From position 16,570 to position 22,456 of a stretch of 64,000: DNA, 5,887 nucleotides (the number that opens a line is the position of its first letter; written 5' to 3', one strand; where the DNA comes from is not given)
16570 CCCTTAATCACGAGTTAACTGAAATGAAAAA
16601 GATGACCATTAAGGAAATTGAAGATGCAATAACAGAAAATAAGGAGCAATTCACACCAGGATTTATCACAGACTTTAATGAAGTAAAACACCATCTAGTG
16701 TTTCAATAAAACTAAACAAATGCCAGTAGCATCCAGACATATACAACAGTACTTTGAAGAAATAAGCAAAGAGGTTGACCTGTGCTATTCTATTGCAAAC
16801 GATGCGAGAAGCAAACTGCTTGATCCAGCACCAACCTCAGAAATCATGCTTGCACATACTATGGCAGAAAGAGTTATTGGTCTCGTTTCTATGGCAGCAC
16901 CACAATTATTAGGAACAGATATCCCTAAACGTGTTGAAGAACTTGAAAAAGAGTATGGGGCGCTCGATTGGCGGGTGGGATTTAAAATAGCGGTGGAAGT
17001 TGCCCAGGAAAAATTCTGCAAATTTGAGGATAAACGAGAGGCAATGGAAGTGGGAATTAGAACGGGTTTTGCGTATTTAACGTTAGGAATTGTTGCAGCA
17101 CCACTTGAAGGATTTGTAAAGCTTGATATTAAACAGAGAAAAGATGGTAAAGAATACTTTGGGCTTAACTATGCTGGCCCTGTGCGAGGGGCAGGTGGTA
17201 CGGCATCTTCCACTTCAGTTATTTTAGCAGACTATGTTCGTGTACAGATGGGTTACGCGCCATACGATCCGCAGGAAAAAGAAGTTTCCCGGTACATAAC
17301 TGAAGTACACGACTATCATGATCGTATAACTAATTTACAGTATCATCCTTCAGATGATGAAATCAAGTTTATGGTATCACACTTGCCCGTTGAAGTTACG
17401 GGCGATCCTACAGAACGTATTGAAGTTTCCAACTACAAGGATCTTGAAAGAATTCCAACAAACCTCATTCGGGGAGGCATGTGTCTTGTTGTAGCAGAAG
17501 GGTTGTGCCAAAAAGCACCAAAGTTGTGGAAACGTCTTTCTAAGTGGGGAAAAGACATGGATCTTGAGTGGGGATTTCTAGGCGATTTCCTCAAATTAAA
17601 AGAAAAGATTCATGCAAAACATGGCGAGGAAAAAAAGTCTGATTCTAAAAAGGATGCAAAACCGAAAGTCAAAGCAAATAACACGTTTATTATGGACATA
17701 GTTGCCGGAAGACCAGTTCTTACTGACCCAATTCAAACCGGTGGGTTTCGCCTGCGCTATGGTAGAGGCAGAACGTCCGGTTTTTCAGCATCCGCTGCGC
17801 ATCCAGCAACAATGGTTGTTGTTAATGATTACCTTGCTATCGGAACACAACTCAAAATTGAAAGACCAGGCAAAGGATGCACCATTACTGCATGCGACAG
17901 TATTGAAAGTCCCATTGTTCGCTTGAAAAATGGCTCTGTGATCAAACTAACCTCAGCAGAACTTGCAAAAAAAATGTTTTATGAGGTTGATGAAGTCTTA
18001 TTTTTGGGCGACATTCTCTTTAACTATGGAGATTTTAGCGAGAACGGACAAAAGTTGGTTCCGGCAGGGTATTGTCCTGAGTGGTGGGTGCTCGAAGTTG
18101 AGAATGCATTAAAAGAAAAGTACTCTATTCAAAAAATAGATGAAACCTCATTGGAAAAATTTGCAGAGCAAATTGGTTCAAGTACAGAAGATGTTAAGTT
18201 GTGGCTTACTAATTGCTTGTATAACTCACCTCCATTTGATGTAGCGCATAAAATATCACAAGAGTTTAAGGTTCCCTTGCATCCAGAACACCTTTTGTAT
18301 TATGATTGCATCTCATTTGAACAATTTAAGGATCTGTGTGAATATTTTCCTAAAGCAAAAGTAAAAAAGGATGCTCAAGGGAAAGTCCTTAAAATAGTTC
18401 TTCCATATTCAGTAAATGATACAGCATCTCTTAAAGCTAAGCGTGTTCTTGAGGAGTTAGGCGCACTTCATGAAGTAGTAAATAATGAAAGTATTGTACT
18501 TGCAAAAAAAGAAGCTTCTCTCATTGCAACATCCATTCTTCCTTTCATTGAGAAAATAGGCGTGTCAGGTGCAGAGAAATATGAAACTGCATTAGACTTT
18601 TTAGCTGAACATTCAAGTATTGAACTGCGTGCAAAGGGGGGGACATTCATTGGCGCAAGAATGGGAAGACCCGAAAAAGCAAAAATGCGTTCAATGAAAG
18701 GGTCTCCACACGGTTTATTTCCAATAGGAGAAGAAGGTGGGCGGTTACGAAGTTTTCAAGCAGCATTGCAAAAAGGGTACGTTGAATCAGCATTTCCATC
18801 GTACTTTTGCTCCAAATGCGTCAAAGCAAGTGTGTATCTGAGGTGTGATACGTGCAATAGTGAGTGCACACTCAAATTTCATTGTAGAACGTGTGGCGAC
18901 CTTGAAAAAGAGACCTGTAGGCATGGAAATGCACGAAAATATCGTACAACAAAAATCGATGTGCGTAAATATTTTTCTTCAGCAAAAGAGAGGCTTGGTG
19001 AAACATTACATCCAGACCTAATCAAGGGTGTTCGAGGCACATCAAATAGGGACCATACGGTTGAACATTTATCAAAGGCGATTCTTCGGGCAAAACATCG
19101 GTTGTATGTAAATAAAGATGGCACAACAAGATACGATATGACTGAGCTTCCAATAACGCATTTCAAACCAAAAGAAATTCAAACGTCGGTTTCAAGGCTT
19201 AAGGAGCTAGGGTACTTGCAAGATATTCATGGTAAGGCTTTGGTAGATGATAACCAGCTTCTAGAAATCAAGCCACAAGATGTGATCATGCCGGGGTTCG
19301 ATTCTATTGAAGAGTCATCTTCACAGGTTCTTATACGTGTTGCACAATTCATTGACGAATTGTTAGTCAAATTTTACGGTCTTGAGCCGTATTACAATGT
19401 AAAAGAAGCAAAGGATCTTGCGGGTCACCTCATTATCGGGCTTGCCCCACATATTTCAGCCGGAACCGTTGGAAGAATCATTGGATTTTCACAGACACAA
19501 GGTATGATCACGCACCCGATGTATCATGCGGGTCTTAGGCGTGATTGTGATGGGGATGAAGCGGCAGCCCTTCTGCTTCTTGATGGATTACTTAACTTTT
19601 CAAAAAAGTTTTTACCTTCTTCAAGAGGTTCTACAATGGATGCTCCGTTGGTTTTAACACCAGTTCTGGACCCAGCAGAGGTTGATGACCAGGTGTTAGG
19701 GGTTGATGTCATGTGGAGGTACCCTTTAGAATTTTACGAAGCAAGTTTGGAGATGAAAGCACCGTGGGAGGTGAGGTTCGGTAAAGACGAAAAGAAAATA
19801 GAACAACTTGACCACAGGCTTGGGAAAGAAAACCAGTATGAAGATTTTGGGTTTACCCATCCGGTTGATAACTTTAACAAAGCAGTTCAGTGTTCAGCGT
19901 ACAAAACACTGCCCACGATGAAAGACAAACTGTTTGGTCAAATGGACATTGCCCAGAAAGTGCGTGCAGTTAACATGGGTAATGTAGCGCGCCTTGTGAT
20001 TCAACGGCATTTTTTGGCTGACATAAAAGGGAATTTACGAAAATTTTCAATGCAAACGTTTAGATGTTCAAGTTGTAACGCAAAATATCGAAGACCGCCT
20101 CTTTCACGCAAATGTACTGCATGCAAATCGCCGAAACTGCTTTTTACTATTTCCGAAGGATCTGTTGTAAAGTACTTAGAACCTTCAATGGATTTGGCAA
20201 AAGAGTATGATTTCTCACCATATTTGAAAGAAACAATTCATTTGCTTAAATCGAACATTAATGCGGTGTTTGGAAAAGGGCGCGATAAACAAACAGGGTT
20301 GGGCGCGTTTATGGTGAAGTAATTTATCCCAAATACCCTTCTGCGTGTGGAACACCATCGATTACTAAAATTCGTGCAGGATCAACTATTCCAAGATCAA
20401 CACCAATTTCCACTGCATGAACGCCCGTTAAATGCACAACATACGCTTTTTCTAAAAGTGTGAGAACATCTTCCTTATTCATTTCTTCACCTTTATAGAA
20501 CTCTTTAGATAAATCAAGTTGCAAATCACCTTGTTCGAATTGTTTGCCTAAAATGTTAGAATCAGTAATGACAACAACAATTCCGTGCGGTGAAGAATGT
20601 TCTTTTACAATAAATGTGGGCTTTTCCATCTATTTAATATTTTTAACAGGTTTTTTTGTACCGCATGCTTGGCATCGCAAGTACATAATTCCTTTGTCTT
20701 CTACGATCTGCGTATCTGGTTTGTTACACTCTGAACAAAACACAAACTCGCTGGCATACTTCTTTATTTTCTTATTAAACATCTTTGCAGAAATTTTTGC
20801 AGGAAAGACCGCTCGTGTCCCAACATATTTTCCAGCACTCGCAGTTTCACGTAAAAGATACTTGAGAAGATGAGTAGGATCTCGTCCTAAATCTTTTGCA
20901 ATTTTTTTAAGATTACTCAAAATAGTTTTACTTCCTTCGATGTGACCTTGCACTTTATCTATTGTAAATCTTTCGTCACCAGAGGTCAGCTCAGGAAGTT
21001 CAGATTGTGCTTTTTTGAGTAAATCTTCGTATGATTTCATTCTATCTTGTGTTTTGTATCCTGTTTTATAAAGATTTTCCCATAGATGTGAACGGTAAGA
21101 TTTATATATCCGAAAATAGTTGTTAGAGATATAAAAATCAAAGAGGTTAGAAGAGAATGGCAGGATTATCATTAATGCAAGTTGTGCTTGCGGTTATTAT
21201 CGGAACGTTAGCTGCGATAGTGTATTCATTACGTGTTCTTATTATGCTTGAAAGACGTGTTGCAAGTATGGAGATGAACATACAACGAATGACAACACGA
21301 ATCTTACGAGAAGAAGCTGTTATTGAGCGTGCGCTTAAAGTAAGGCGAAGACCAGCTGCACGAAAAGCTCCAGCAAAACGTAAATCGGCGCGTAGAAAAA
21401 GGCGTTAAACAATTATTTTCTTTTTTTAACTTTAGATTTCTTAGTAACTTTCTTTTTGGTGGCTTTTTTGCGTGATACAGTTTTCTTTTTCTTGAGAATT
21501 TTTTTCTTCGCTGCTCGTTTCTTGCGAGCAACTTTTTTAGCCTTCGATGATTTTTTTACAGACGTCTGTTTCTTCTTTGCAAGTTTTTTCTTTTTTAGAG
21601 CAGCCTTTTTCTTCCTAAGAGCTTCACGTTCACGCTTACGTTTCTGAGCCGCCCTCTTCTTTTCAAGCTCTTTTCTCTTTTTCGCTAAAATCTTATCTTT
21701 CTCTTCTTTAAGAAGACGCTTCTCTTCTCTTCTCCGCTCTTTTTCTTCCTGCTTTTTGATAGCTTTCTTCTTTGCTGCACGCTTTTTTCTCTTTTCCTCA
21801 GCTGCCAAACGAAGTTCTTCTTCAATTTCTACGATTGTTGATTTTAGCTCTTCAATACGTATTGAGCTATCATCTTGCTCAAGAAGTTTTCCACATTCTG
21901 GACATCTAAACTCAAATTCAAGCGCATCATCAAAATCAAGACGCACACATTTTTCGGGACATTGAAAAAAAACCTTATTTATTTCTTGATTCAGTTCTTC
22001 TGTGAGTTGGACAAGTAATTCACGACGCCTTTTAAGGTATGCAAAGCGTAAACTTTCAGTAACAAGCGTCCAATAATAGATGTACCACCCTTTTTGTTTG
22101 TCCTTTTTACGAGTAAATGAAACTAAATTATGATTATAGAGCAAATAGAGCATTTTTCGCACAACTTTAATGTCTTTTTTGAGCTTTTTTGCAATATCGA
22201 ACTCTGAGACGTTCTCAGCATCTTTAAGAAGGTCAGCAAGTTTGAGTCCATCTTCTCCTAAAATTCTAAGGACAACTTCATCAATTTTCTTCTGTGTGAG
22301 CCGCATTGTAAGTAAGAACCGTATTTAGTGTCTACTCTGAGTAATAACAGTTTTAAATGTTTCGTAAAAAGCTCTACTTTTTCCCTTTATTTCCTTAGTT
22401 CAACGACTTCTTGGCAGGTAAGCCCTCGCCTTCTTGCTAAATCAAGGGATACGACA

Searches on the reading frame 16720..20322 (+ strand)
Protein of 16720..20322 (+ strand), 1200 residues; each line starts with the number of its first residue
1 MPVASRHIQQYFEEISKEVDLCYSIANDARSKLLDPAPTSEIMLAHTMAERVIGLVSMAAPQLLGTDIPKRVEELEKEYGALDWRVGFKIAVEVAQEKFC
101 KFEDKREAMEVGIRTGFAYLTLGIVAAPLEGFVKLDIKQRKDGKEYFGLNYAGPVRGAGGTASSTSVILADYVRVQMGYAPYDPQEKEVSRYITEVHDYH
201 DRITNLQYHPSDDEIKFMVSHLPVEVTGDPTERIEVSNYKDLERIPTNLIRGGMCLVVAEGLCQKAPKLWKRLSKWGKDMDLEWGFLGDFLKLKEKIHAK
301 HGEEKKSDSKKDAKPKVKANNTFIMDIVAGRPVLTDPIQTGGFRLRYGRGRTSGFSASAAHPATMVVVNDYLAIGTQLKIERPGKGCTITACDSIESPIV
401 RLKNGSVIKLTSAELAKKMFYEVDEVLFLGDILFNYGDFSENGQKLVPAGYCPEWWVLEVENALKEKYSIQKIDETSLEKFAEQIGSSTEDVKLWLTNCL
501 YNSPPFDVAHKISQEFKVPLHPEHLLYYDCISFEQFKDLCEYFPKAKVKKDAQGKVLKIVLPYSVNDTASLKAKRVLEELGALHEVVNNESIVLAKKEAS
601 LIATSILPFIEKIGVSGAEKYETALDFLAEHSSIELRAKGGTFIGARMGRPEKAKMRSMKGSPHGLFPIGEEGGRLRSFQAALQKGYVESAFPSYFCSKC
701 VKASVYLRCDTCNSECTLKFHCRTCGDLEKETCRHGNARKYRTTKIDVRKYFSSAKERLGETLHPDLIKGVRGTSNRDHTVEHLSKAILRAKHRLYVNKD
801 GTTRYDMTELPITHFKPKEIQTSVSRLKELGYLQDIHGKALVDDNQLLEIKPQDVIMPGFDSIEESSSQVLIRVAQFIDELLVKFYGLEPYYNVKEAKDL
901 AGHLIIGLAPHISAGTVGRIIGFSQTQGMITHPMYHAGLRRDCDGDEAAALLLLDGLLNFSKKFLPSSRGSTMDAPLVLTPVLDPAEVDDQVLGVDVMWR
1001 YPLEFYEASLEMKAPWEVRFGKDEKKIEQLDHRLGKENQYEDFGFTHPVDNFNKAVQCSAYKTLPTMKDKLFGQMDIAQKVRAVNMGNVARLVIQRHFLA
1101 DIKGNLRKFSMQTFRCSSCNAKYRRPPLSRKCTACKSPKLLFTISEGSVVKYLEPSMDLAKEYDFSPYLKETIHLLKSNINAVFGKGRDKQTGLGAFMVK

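Call 17: search_protein_families(library=pfam, proteins=[window:16720-20322:+], max_evalue=0.001)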
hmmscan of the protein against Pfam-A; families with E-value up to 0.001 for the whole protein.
window:16720-20322:+ (1200 aa): 3 families
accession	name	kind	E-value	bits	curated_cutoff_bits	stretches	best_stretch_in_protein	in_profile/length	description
PF24846.1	PolC_DP2_cat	-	2.4e-117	391.6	24.3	1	766-1070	6-299/299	DNA polymerase II large subunit DP2, catalytic domain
PF24844.1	PolC_DP2_central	-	8.3e-106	354.5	24.3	1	312-726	3-367/372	DNA polymerase II large subunit DP2, central domain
PF03833.19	PolC_DP2_N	-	1e-85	287.7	24.3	1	10-291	1-269/271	DNA polymerase II large subunit DP2, N-terminal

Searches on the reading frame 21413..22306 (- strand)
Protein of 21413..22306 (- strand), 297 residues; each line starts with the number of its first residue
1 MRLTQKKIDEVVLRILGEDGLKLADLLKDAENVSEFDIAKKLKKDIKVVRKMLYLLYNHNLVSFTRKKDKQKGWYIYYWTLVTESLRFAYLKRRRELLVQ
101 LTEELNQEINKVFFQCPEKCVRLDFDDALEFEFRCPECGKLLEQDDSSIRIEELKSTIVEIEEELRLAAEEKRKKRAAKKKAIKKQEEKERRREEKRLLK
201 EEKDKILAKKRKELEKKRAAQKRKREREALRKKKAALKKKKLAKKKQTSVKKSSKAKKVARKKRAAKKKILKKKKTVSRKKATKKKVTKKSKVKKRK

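Call 72: search_protein_families(library=pfam, proteins=[window:21413-22306:-], max_evalue=0.0001)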
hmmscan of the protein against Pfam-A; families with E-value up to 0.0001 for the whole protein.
window:21413-22306:- (297 aa): 1 family
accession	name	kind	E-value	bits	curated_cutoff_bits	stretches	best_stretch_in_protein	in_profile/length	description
PF02002.24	TFIIE_alpha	-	1.1e-14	54.7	22.9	1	8-109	3-104/105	TFIIE alpha subunit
